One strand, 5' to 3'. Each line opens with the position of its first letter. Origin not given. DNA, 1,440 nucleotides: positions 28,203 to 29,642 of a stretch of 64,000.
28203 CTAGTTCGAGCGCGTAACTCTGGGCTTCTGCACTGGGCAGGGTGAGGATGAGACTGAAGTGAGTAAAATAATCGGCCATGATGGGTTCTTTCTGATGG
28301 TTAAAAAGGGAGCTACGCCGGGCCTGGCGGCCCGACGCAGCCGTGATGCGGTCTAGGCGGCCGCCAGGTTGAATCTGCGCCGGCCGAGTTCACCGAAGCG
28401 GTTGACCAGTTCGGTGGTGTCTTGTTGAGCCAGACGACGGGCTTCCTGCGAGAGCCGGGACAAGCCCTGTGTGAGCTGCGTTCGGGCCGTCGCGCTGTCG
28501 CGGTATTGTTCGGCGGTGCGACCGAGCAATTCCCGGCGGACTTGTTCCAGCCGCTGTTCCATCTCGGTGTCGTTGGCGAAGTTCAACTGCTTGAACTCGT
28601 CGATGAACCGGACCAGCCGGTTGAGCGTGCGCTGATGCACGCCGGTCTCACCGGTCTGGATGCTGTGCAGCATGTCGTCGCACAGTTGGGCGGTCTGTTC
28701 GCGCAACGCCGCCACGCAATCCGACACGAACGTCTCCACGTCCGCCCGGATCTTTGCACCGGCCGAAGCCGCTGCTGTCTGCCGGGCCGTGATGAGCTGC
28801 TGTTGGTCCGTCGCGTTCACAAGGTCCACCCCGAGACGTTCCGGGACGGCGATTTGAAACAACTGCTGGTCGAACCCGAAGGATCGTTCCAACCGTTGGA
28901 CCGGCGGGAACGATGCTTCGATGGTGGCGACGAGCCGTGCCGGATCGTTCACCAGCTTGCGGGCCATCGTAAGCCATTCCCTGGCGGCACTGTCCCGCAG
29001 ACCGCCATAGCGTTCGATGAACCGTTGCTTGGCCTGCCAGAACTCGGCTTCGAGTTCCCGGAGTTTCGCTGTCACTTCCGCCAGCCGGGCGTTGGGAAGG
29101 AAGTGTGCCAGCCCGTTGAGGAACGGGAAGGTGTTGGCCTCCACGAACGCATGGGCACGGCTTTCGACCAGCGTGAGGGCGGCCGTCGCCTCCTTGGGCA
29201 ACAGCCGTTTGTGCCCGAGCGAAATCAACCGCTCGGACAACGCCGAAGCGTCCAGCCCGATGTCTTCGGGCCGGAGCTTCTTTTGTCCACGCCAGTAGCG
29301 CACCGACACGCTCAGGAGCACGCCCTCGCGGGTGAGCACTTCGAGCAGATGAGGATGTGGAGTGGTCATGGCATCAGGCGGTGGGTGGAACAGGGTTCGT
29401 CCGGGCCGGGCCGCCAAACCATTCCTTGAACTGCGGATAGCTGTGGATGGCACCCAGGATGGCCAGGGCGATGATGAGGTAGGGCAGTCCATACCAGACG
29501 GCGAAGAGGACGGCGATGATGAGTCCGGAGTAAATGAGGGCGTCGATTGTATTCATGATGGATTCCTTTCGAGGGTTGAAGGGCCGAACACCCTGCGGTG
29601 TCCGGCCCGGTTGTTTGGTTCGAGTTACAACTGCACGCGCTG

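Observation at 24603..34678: Seventeen-gene translationally coupled operon of DNA-transaction proteins and small unknowns, with no phage, conjugation or replication-initiator hallmarks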

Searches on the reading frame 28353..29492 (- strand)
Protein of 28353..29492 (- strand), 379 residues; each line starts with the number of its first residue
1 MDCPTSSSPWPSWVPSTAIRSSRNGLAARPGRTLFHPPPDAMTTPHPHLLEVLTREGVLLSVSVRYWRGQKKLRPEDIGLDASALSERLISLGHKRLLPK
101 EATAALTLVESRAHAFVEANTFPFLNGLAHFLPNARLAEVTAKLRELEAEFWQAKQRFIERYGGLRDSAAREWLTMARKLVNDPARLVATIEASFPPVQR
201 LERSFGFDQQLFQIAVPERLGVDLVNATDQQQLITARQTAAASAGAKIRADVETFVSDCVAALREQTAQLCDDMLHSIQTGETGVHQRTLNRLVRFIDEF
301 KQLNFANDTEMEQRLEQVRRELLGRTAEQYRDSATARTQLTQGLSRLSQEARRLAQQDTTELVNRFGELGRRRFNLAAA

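Call 5: search_protein_families(library=pfam, proteins=[window:28353-29492:-], max_evalue=0.01)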
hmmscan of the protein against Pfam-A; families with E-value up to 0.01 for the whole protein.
window:28353-29492:- (379 aa): 1 family
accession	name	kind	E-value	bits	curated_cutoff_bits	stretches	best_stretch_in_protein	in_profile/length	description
PF11348.13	DUF3150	-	1.1e-24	87.5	24.9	1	58-306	5-216/257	Protein of unknown function (DUF3150)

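Call 7: search_protein_families(library=padloc, proteins=[window:28353-29492:-], max_evalue=0.01)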
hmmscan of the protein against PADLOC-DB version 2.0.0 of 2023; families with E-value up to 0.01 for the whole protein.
window:28353-29492:- (379 aa): 0 families

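Call 8: search_protein_families(library=ncbifam, proteins=[window:28353-29492:-], max_evalue=0.01)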
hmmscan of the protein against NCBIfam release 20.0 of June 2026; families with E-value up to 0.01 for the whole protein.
window:28353-29492:- (379 aa): 0 families

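Call 11: search_dna_similar(query=window:28353-29492:-, collection=plasmids, mode=protein, max_rows=30)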
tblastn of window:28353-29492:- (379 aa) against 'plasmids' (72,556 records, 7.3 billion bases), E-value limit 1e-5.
Records with a match: 47; places in all: 48; records where one place covers at least 80% of the query: 0.
Best place of each record, by identity: <60% 47.
By first word of the organism name: Vibrio 24; Pseudomonas 5; Paraburkholderia 4; Proteus 3; Photobacterium 2; Candidatus 1; Burkholderia 1; Geoalkalibacter 1; Allochromatium 1; Methylomonas 1; and 4 more.
By predicted mobility (MOB-suite, as given by PLSDB): conjugative 30; non-mobilizable 12; mobilizable 5.
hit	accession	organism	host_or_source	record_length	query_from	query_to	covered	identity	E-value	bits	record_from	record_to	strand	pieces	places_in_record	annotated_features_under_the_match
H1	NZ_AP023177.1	Paraburkholderia largidicola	Physopelta gutta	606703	53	347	78%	24.2%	1e-9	67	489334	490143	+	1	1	hypothetical protein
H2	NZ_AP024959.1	Paraburkholderia terrae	-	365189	53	347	78%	23.9%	7e-10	68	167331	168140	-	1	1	hypothetical protein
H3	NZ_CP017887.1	Pseudomonas frederiksbergensis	whole organism,glacial stream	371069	55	307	67%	27.3%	1e-11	74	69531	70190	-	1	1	DUF3150 domain-containing protein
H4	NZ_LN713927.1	Pseudomonas fluorescens SBW25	-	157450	55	307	67%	26.5%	1e-10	71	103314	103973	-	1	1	DUF3150 domain-containing protein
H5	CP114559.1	Candidatus Manganitrophus sp.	activated carbon metagenome,metagenomic ...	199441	46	345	79%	21.7%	8e-8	62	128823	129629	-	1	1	DUF3150 domain-containing protein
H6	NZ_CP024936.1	Paraburkholderia graminis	soil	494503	94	347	67%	24.2%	4e-9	66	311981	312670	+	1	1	hypothetical protein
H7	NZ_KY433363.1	Proteus mirabilis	-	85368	47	307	69%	23.0%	6e-9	66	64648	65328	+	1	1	DUF3150 domain-containing protein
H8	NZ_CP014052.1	Vibrio alginolyticus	Environment,seawater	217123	47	307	69%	23.0%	6e-9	66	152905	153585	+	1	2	DUF3150 domain-containing protein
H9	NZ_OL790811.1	Proteus mirabilis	-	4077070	47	307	69%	23.0%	6e-9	66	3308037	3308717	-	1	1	none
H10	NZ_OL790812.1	Proteus mirabilis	-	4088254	47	307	69%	23.0%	6e-9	66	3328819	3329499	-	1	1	none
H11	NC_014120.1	Paraburkholderia atlantica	-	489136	94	347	67%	23.1%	4e-6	57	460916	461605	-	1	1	hypothetical protein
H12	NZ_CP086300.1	Burkholderia ambifaria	cell culture,agricultural soil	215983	94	340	65%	23.0%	6e-6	56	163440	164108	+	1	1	hypothetical protein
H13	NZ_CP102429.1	Pseudomonas psychrotolerans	Plant,tissue sample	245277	24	219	52%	27.9%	8e-9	65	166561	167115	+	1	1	DUF3150 domain-containing protein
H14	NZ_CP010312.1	Geoalkalibacter subterraneus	-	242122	25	215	50%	27.1%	2e-9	67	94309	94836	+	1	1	DUF3150 domain-containing protein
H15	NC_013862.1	Allochromatium vinosum DSM 180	-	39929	50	221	45%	29.7%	5e-6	56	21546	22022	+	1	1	DUF3150 domain-containing protein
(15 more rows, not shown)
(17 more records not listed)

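Call 12: search_dna_similar(query=window:28353-29492:-, collection=phages, mode=protein, max_rows=20)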
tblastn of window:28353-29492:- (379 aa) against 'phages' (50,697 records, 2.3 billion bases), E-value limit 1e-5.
No match.

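Call 13: get_annotated_region(hit=H5, flank=12000)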
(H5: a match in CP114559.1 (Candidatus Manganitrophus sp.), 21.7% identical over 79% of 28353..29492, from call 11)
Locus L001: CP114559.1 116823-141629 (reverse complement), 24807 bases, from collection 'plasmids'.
description: MAG: Candidatus Manganitrophus sp. isolate GAC2 plasmid unnamed4, complete sequence
organism: Candidatus Manganitrophus sp. (NCBI taxid 2927580)
taxonomy: Bacteria; Nitrospirota; Nitrospiria; Candidatus Troglogloeales; Candidatus Manganitrophaceae; Candidatus Manganitrophus; Candidatus Manganitrophus sp.
host: -; source: activated carbon metagenome,metagenomic assembly,Carbon granules from GAC filter; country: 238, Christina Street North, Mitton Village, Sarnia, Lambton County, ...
typing (MOB-suite, as given by PLSDB): non-mobilizable
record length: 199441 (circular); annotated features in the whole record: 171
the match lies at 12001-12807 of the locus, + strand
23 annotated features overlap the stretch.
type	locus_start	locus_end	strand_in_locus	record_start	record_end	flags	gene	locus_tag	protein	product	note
CDS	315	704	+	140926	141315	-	-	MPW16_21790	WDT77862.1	hypothetical protein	-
CDS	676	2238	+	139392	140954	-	-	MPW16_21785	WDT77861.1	hypothetical protein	-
CDS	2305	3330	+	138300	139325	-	-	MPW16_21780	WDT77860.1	toprim domain-containing protein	-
CDS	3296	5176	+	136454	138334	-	-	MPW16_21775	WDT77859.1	ATP-dependent helicase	-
CDS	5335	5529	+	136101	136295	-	-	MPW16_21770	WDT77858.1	recombinase family protein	-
CDS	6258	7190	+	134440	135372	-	-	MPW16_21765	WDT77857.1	HNH endonuclease signature motif containing protein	-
CDS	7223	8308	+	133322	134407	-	-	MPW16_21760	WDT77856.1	hypothetical protein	-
CDS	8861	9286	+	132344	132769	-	-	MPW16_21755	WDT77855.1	JAB domain-containing protein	-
CDS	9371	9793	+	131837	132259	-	-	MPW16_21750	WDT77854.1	hypothetical protein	-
CDS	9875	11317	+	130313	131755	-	-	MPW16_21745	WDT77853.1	AAA family ATPase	-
CDS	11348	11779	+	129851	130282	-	-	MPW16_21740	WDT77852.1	DUF1257 domain-containing protein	-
CDS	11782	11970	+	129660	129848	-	-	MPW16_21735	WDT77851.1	DUF2997 domain-containing protein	-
CDS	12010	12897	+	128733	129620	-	-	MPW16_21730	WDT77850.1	DUF3150 domain-containing protein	-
CDS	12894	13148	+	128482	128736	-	-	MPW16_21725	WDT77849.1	hypothetical protein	-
CDS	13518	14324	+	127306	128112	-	-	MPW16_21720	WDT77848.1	Fic family protein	-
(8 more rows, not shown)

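Call 14: get_annotated_region(hit=H4, flank=12000)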
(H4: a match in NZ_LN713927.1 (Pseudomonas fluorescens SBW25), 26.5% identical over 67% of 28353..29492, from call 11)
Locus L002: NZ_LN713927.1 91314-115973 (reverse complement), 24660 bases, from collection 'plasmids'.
description: Pseudomonas fluorescens SBW25 plasmid pQBR55, complete sequence
organism: Pseudomonas fluorescens SBW25 (NCBI taxid 216595)
taxonomy: Bacteria; Pseudomonadota; Gammaproteobacteria; Pseudomonadales; Pseudomonadaceae; Pseudomonas; Pseudomonas fluorescens; Pseudomonas fluorescens SBW25
host: -; source: -; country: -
typing (MOB-suite, as given by PLSDB): mobilizable; relaxase MOBH
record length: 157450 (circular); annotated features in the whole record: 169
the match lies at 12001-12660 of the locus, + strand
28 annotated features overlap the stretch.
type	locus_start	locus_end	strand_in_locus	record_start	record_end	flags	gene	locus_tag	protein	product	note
CDS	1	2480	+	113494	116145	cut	traN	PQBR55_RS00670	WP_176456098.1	conjugal transfer mating pair stabilization protein TraN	-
CDS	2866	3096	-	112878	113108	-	-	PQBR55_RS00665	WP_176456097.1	hypothetical protein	-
CDS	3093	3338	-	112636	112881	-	-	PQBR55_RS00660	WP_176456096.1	hypothetical protein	-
CDS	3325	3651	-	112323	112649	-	-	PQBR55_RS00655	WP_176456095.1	hypothetical protein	-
CDS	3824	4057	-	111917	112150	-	-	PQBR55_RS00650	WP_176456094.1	hypothetical protein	-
CDS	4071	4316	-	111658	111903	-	-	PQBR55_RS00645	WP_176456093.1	hypothetical protein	-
CDS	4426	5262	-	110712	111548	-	-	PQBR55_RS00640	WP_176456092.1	hypothetical protein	-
CDS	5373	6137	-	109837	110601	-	-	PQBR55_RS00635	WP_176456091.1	hypothetical protein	-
CDS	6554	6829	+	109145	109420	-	-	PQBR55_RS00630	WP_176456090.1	hypothetical protein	-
CDS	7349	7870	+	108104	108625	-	-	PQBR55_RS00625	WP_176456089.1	single-stranded DNA-binding protein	-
CDS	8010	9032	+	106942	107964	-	-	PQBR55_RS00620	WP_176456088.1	RecT family recombinase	-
CDS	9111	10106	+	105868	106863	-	-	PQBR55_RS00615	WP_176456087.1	lambda-exonuclease family protein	-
CDS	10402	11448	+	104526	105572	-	-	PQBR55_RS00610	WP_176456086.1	AAA family ATPase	-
CDS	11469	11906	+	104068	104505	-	-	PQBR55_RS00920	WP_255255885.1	hypothetical protein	-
CDS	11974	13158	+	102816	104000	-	-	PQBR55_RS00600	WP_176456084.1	DUF3150 domain-containing protein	-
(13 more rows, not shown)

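Call 18: find_homologous_proteins(query=window:28353-29492:-, max_evalue=0.00001)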
Query window:28353-29492:- (379 aa): 1298 proteins with E <= 0.00001 among 8000 candidates; the best 120 are listed.
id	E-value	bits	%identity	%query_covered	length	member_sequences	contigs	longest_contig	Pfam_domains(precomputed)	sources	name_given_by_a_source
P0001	5.1e-196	669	92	89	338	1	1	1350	PF11348.15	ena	-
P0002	1.0e-195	668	92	89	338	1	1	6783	PF11348.15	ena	-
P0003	1.6e-195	667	92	89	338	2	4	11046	PF11348.15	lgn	-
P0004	7.1e-195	665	93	88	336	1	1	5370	PF11348.15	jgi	jgi:hypothetical protein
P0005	7.1e-194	662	91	89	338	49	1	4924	PF11348.15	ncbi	-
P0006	4.7e-189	646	89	89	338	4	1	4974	PF11348.15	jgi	jgi:hypothetical protein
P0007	7.7e-179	612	85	89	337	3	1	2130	PF11348.15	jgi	jgi:hypothetical protein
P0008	2.5e-175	601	83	89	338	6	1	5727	PF11348.15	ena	-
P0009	5.5e-172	590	82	89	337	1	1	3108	PF11348.15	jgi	jgi:hypothetical protein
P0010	1.9e-160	552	77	88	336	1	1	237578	PF11348.15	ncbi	-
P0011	3.5e-154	531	73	89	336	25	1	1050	PF11348.15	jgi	-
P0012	2.2e-152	525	73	88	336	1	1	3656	PF11348.15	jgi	jgi:hypothetical protein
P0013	5.0e-152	524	73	88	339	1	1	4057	PF11348.15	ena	-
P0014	7.4e-152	524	71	89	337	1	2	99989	PF11348.15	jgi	jgi:hypothetical protein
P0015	2.2e-151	522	73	87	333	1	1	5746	PF11348.15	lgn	-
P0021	5.5e-150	517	71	89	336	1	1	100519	PF11348.15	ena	-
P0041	1.1e-147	510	72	87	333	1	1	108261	PF11348.15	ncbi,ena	-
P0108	8.4e-145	500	68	88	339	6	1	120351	PF11348.15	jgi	-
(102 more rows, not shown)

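Call 19: find_encoding_contigs(protein=P0010, flank=10000, max_places=2)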
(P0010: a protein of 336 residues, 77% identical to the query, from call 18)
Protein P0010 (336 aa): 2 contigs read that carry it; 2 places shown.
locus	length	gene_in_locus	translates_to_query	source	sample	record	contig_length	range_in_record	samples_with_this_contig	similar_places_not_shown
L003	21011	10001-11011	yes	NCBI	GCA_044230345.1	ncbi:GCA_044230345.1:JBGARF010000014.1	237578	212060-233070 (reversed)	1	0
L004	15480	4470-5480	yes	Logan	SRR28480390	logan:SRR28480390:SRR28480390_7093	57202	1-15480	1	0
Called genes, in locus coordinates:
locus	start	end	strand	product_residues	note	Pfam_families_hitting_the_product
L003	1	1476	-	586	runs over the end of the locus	-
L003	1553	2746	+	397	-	PF13589:HATPase_c_3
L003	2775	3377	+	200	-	-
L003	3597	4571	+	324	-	-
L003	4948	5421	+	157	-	-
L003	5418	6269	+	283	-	PF12705:PDDEXK_1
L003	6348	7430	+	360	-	PF01068:DNA_ligase_A_M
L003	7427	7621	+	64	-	-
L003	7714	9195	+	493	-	PF00712:DNA_pol3_beta (weak)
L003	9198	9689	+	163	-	PF04002:RadC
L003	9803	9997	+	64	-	-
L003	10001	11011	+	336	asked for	PF11348:DUF3150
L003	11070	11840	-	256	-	-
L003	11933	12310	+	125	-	PF06868:DUF1257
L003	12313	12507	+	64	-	PF11211:DUF2997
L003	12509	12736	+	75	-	-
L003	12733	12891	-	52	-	-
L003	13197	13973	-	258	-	-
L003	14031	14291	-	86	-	-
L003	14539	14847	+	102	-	-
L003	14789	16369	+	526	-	PF00004:AAA, PF17862:AAA_lid_3 (weak)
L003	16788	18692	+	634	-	PF02171:Piwi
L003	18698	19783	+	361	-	PF13289:SIR2_2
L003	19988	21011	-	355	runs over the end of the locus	-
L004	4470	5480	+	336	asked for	PF11348:DUF3150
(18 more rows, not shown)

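Call 20: find_encoding_contigs(protein=P0041, flank=10000, max_places=2)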
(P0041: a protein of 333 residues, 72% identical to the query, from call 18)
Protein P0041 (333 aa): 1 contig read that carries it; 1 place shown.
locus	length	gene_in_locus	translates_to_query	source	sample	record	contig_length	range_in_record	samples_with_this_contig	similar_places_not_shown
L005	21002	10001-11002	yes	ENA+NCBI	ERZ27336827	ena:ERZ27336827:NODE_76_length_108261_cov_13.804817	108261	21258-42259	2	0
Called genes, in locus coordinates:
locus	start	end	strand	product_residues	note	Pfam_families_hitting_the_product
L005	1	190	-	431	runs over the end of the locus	-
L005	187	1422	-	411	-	PF09661:DUF2398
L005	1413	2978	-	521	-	PF09660:DUF2397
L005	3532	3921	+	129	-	-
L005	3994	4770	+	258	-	-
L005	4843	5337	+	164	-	-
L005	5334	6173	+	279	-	PF12705:PDDEXK_1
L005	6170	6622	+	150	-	PF04002:RadC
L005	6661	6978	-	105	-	-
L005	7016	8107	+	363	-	PF05406:WGR (faint), PF01068:DNA_ligase_A_M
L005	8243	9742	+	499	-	PF00712:DNA_pol3_beta (weak), PF02767:DNA_pol3_beta_2 (faint)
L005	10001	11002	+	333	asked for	PF11348:DUF3150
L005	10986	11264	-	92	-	-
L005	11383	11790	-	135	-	-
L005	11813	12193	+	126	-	PF06868:DUF1257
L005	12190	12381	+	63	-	PF11211:DUF2997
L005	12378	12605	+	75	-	-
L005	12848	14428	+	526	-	PF00004:AAA, PF17862:AAA_lid_3 (faint)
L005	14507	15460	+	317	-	-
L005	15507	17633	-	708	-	PF20442:BrxL_N, PF13337:BrxL_ATPase, PF16565:MIT_C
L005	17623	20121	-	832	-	PF08665:PglZ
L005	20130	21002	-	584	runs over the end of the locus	PF03235:GmrSD_N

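Call 21: find_encoding_contigs(protein=P0014, flank=10000, max_places=2)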
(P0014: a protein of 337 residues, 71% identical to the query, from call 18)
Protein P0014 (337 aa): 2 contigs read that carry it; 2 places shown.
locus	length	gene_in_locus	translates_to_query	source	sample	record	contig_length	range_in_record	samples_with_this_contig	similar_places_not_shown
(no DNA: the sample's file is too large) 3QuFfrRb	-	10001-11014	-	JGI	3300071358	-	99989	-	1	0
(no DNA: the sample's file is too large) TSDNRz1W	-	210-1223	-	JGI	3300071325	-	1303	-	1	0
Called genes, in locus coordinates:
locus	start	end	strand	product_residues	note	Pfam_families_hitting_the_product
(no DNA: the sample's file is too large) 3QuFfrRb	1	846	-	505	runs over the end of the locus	PF00890:FAD_binding_2 (weak), PF01266:DAO (weak), PF01593:Amino_oxidase, PF07992:Pyr_redox_2 (faint), PF12831:FAD_oxidored (weak), PF13450:NAD_binding_8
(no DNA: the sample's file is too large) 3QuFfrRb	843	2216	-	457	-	PF04055:Radical_SAM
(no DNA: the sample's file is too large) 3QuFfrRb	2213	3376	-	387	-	PF01208:URO-D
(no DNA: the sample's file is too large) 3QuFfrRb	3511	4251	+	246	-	PF07963:N_methyl, PF07596:SBP_bac_10 (faint)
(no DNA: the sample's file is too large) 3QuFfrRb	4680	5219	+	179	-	-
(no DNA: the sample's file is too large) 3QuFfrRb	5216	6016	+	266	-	PF12705:PDDEXK_1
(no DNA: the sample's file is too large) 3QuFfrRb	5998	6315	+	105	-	-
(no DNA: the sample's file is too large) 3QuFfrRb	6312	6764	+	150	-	PF04002:RadC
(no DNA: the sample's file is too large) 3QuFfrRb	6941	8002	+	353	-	PF05406:WGR (weak), PF01068:DNA_ligase_A_M (weak)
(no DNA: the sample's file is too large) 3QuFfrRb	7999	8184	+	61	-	-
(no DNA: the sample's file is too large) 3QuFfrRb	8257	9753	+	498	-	-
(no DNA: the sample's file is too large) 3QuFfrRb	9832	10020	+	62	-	-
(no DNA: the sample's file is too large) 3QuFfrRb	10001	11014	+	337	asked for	PF11348:DUF3150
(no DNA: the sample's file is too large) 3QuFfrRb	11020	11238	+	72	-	-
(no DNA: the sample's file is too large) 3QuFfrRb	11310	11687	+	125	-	PF06868:DUF1257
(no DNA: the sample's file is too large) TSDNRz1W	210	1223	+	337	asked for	PF11348:DUF3150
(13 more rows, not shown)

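Call 22: find_encoding_contigs(protein=P0021, flank=10000, max_places=2)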
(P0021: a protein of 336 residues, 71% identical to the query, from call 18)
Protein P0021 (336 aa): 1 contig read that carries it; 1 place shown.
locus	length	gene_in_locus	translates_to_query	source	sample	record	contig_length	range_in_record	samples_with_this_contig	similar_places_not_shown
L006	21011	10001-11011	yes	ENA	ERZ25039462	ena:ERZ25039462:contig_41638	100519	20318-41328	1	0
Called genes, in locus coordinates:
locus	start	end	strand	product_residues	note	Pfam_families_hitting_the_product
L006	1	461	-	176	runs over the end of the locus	-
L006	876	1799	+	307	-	PF13495:Phage_int_SAM_4, PF00589:Phage_integrase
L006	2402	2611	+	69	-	-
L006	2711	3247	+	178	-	-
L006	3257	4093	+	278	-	PF12705:PDDEXK_1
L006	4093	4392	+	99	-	-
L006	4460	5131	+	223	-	-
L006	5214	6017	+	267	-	PF01507:PAPS_reduct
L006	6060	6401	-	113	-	PF13360:PQQ_2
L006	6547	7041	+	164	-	PF05406:WGR (weak)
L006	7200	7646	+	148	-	-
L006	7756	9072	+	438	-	-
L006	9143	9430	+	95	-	-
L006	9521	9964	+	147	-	-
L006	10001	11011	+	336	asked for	PF11348:DUF3150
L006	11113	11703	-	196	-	PF13646:HEAT_2 (faint)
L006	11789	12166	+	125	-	PF06868:DUF1257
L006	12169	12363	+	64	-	PF11211:DUF2997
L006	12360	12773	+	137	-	-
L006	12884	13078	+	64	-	-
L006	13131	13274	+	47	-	-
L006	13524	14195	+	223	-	PF13489:Methyltransf_23 (faint), PF05175:MTS (weak)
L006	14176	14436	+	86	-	-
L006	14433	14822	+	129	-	-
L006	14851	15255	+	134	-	-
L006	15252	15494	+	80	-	-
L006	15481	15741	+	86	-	-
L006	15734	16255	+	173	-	-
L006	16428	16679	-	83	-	-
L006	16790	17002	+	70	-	-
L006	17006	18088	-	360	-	PF02706:Wzz (faint)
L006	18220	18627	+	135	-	-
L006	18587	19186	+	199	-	-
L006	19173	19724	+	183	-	PF00004:AAA, PF17862:AAA_lid_3 (weak)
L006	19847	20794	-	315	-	PF00150:Cellulase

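Call 23: find_encoding_contigs(protein=P0108, flank=10000, max_places=2)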
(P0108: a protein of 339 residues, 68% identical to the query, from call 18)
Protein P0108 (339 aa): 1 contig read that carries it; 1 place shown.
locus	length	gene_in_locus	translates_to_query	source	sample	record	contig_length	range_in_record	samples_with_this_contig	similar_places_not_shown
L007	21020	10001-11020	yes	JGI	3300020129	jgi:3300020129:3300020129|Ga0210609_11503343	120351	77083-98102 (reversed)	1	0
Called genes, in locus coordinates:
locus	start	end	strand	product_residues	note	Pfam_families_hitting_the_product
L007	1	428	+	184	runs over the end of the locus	-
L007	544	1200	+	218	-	PF13708:DUF4942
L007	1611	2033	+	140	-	PF04002:RadC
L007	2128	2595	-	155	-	-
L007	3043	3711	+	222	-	-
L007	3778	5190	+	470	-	PF00415:RCC1 (faint), PF25390:WD40_RLD, PF13540:RCC1_2, PF07679:I-set (weak), PF13895:Ig_2, PF13927:Ig_3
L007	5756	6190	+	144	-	-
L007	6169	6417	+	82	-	-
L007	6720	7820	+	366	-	PF05406:WGR (weak), PF01068:DNA_ligase_A_M (weak)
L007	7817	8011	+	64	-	-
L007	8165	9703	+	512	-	-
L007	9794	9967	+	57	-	-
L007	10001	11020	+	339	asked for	PF11348:DUF3150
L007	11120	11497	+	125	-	PF06868:DUF1257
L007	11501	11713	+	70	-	-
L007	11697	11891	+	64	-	PF11211:DUF2997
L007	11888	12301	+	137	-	-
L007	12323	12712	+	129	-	-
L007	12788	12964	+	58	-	-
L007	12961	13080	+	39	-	-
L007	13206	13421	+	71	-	-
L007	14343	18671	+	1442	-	PF01839:FG-GAP (faint), PF13517:FG-GAP_3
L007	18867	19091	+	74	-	-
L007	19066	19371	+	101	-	-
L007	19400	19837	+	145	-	-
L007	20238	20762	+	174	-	-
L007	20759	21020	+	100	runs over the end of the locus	-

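Call 24: find_related_loci(query=window:28353-29369:-, collection=genome_contigs, flank=10000)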
Query window:28353-29369:- (338 aa) in genome_contigs; peptide patterns used: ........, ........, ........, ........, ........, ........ (x = any residue, [..] = any of these).
82 stretches matched a pattern; 10 encode a relative of the query (tblastn E <= 1e-3); 10 distinct loci.
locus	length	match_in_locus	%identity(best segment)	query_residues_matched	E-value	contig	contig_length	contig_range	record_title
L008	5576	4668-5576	91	1-303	0e+0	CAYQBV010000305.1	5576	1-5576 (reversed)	MAG TPA_asm: uncultured Chthoniobacter sp. isolate binchicken_co186_59 genome assembly, contig: NODE_21641_length_5576_c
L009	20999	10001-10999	77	6-338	8e-173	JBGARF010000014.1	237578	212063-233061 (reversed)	MAG: Limisphaerales bacterium isolate MAG_MBR_H10.46 MBRH10-46_opera_contig_211, whole genome shotgun sequence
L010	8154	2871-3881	68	1-337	2e-149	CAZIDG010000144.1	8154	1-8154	MAG TPA_asm: uncultured Verrucomicrobiota bacterium isolate SRP216815_co1_263 genome assembly, contig: NODE_12416_length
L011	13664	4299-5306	67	2-337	2e-145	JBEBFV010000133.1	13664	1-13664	MAG: Limisphaerales bacterium isolate ASF_5 NODE_2533_length_13664_cov_4.269222, whole genome shotgun sequence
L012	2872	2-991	66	8-337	1e-147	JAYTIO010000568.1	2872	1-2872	MAG: Pedosphaera sp. isolate GFS_2771 GFS_2771_567, whole genome shotgun sequence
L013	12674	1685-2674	62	8-337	1e-137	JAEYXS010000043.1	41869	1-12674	MAG: Verrucomicrobia bacterium isolate OH_CBlB_325 k127_501685, whole genome shotgun sequence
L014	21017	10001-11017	51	2-337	1e-100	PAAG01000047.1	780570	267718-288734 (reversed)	MAG: Verrucomicrobiales bacterium isolate NAT23 MHASMcontig_958369, whole genome shotgun sequence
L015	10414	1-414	69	200-337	2e-56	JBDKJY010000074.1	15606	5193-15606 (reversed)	MAG: Verrucomicrobiota bacterium isolate gunnisonriver_2019_sw_WHONDRS-S19S_0062_A_bin.17 scaffold_0000561, whole genome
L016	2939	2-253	69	254-337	3e-30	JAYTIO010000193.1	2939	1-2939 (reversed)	MAG: Pedosphaera sp. isolate GFS_2771 GFS_2771_192, whole genome shotgun sequence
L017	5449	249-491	57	233-337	4e-29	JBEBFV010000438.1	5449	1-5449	MAG: Limisphaerales bacterium isolate ASF_5 NODE_13160_length_5449_cov_3.739065, whole genome shotgun sequence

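Call 25: find_related_loci(query=window:28353-29369:-, collection=viral_contigs, flank=10000)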
Query window:28353-29369:- (338 aa) in viral_contigs; peptide patterns used: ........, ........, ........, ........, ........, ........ (x = any residue, [..] = any of these).
10 stretches matched a pattern, but none encodes a relative of the query by tblastn (E <= 1e-3).
